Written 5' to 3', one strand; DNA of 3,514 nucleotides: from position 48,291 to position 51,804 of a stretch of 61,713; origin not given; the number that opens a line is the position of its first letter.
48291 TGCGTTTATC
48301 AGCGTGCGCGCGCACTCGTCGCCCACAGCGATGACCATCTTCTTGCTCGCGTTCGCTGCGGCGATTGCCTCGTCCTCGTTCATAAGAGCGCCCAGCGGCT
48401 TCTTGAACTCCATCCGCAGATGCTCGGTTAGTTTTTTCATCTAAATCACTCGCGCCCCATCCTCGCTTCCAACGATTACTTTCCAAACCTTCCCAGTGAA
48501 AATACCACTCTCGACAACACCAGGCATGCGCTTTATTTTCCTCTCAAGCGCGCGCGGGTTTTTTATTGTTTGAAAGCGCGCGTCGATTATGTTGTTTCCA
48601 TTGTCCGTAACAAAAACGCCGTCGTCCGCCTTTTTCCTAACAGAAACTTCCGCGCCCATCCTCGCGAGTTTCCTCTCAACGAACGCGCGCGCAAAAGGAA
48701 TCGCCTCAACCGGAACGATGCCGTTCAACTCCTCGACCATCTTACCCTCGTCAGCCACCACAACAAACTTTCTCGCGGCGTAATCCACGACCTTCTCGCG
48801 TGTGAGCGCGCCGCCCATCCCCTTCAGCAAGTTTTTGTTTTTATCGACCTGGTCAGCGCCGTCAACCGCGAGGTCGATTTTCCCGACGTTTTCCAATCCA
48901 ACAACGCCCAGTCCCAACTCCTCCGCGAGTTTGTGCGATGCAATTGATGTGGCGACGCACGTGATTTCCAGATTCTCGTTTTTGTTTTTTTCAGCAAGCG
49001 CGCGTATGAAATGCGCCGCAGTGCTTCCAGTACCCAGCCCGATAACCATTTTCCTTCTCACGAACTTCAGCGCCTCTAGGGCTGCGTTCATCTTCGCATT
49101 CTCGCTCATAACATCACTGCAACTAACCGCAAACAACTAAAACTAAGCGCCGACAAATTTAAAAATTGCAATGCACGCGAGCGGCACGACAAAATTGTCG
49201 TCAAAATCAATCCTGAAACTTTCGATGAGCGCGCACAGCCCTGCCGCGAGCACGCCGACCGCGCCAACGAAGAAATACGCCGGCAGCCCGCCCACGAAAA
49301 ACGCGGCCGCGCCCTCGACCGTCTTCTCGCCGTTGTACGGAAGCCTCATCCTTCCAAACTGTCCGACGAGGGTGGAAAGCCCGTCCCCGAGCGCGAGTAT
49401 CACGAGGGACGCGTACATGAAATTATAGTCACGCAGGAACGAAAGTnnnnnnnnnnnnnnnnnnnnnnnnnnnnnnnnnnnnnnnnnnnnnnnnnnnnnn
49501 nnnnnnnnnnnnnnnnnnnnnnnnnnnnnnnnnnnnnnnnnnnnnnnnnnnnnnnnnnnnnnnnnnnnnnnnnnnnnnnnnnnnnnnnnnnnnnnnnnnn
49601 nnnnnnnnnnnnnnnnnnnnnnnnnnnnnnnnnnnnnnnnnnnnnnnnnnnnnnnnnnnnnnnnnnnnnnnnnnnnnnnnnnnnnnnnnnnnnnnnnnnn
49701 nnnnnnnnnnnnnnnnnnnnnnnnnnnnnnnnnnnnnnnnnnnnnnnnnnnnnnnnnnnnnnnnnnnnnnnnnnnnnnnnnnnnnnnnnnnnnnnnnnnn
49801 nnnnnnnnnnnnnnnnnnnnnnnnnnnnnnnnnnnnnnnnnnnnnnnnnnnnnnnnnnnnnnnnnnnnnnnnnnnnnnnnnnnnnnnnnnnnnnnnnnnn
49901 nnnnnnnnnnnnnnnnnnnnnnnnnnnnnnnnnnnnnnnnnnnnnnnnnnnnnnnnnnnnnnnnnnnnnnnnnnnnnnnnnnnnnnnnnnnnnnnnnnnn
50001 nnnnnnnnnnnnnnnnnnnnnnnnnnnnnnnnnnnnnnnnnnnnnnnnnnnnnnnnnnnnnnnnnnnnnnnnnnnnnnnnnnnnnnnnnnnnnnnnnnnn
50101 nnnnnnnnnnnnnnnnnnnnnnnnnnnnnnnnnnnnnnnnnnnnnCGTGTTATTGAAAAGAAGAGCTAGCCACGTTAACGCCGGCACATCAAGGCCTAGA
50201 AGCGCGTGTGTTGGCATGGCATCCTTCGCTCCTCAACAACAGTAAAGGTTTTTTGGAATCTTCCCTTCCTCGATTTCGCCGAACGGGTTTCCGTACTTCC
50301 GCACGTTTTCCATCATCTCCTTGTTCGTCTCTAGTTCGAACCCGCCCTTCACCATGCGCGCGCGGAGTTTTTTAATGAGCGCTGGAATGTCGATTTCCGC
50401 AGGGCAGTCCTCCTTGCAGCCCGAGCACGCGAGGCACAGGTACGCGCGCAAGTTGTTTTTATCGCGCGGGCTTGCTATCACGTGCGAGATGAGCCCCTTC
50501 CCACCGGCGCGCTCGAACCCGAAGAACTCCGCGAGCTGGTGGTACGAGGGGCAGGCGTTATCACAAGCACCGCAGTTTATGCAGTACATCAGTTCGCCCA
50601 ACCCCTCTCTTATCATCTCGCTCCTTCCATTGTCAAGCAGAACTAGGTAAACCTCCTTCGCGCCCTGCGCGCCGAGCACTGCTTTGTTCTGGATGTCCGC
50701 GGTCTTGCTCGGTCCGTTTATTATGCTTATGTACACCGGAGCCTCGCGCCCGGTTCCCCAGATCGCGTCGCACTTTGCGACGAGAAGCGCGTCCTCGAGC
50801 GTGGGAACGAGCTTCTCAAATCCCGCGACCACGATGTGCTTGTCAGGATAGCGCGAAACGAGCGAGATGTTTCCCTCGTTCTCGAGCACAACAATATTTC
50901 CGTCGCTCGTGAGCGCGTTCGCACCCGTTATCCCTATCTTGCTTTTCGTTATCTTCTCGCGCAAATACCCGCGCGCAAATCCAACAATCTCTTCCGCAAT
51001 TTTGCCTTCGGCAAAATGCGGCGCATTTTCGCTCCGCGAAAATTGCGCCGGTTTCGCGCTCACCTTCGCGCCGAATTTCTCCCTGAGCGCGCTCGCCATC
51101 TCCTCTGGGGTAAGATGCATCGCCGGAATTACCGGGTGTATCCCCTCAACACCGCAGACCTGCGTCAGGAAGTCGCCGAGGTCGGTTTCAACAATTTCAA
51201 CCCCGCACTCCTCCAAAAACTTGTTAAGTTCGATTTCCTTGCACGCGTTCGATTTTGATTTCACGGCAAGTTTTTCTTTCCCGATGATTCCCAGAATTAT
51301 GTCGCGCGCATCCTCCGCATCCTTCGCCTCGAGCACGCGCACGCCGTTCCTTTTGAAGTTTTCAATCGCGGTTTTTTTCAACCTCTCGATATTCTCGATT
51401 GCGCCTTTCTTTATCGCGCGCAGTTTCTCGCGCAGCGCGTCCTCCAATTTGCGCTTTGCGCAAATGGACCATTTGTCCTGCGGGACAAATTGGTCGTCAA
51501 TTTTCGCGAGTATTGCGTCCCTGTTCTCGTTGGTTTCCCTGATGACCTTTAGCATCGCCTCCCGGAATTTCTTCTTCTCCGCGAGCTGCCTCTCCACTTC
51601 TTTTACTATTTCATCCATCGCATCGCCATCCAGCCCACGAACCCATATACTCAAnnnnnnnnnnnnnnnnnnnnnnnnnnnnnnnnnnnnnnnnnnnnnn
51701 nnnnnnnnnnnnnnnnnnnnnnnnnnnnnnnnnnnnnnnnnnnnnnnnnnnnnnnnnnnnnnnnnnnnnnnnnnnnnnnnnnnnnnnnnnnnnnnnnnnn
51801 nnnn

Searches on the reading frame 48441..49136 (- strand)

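Call 68: search_protein_families(library=pfam, max_evalue=0.001, proteins=[window:48441-49136:-])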
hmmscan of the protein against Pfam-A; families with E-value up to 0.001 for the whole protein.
window:48441-49136:- (231 aa): 2 families
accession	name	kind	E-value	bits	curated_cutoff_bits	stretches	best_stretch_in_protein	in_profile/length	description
PF06026.20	Rib_5-P_isom_A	-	2.3e-60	203.6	26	1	59-227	1-173/173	Ribose 5-phosphate isomerase A (phosphoriboisomerase A)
PF00455.28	DeoRC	-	2.3e-06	28.1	31.8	1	13-67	4-55/160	DeoR C terminal sensor domain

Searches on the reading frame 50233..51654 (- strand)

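Call 28: search_protein_families(library=pfam, max_evalue=0.001, proteins=[window:50233-51654:-])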
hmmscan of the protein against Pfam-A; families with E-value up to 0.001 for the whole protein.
window:50233-51654:- (473 aa): 7 families
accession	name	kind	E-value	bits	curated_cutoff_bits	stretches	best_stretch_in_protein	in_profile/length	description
PF02589.21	LUD_dom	-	1.9e-40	139.1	22.6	1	96-340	4-189/189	LUD domain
PF13183.11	Fer4_8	-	7.2e-11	42.9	27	1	355-421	2-68/68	4Fe-4S dicluster domain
PF14691.11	Fer4_20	-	2.9e-06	27.5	25.8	1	403-451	20-70/113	Dihydroprymidine dehydrogenase domain II, 4Fe-4S cluster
PF13237.11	Fer4_10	-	7.9e-06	26.2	25.5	1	357-418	8-53/53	4Fe-4S dicluster domain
PF13534.11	Fer4_17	-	9.5e-06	26.5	22.2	1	358-422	2-61/61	4Fe-4S dicluster domain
PF12838.12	Fer4_7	-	1e-05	26.3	27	1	358-420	2-51/52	4Fe-4S dicluster domain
PF13187.11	Fer4_9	-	4.9e-05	23.7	27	0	357-420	1-50/52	4Fe-4S dicluster domain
